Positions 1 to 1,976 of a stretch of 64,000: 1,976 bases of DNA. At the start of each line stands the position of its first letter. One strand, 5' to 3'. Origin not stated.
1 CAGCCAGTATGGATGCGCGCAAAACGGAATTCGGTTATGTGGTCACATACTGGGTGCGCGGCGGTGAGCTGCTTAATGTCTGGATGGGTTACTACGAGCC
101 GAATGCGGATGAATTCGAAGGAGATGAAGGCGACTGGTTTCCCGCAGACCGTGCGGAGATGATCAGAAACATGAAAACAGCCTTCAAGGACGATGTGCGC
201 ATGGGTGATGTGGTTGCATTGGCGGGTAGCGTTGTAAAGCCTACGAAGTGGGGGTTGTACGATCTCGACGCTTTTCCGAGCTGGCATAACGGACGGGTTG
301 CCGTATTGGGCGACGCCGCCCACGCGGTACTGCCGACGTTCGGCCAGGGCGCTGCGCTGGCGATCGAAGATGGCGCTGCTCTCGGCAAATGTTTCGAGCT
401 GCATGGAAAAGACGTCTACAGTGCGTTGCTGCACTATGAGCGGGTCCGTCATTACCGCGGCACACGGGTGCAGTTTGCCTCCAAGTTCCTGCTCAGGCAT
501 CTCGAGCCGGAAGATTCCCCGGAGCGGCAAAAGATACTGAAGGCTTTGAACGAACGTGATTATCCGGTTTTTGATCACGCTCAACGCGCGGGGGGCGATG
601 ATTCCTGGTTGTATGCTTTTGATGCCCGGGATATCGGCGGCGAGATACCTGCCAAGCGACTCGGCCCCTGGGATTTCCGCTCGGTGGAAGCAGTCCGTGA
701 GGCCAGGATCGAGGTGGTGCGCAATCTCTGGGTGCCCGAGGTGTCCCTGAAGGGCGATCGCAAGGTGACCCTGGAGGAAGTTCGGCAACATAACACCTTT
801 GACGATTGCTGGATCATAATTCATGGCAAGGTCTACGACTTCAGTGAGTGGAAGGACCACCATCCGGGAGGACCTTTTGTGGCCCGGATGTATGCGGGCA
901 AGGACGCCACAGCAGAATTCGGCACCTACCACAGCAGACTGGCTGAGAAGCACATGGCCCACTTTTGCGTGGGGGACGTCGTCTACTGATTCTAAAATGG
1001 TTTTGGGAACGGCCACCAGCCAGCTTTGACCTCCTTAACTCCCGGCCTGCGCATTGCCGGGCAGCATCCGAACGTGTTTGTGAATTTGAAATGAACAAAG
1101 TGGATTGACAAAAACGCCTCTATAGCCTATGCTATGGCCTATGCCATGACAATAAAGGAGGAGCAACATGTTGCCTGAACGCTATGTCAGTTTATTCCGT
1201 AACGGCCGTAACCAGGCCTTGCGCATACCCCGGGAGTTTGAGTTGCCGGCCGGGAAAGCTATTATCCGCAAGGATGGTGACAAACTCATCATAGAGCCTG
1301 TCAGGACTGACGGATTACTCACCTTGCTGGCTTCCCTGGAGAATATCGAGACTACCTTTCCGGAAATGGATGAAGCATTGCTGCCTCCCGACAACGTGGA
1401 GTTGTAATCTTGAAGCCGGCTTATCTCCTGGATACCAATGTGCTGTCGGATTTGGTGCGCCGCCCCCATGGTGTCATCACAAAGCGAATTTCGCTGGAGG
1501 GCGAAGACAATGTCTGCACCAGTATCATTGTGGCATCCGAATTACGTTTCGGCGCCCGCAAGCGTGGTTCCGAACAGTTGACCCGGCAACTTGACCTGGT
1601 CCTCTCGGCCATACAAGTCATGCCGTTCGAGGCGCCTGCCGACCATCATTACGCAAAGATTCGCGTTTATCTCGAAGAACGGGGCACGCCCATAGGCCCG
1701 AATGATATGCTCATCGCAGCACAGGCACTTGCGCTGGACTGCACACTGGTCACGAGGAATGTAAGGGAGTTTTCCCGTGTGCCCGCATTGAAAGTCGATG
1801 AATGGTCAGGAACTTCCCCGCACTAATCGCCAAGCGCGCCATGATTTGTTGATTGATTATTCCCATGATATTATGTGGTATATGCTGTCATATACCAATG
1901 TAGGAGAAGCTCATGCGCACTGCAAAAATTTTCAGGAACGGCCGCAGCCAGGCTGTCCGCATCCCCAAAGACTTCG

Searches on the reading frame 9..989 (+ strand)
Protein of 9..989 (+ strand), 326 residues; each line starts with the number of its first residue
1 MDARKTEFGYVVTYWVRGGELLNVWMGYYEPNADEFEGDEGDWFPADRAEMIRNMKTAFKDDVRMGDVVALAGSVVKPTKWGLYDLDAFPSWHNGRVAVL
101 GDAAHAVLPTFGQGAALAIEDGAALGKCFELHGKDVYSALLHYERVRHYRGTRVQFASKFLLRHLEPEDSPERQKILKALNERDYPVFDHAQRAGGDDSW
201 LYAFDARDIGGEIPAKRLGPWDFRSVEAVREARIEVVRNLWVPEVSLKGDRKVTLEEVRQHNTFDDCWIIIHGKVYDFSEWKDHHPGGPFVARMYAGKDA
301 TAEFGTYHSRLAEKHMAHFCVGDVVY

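Call 57: search_protein_families(library=pfam, proteins=[window:9-989:+], max_evalue=0.001)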
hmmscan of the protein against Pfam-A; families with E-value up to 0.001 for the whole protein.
window:9-989:+ (326 aa): 2 families
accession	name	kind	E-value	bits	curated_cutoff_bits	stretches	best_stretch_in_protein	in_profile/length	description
PF00173.33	Cyt-b5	-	8.8e-27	93.4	23.7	1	254-324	1-73/74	Cytochrome b5-like Heme/Steroid binding domain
PF01494.25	FAD_binding_3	-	1.8e-09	37.7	22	1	91-154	280-345/349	FAD binding domain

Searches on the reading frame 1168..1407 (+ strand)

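Call 57: search_protein_families(library=pfam, proteins=[window:1168-1407:+], max_evalue=0.001)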
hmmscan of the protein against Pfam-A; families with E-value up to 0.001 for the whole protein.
window:1168-1407:+ (79 aa): 1 family
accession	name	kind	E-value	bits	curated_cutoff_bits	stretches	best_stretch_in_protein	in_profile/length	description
PF04014.23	MazE_antitoxin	-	1.3e-05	25.5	24.7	1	10-53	2-40/48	Antidote-toxin recognition MazE, bacterial antitoxin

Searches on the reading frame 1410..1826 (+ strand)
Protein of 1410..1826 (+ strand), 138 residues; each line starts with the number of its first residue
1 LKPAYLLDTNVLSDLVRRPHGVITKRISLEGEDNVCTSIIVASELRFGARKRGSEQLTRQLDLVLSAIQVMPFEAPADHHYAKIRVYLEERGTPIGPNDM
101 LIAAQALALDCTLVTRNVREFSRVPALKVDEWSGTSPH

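Call 57: search_protein_families(library=pfam, proteins=[window:1410-1826:+], max_evalue=0.001)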
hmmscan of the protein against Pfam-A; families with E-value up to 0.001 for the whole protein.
window:1410-1826:+ (138 aa): 1 family
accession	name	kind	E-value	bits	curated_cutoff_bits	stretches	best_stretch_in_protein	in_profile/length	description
PF01850.27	PIN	-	2.8e-22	80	23.6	1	5-125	1-118/120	PIN domain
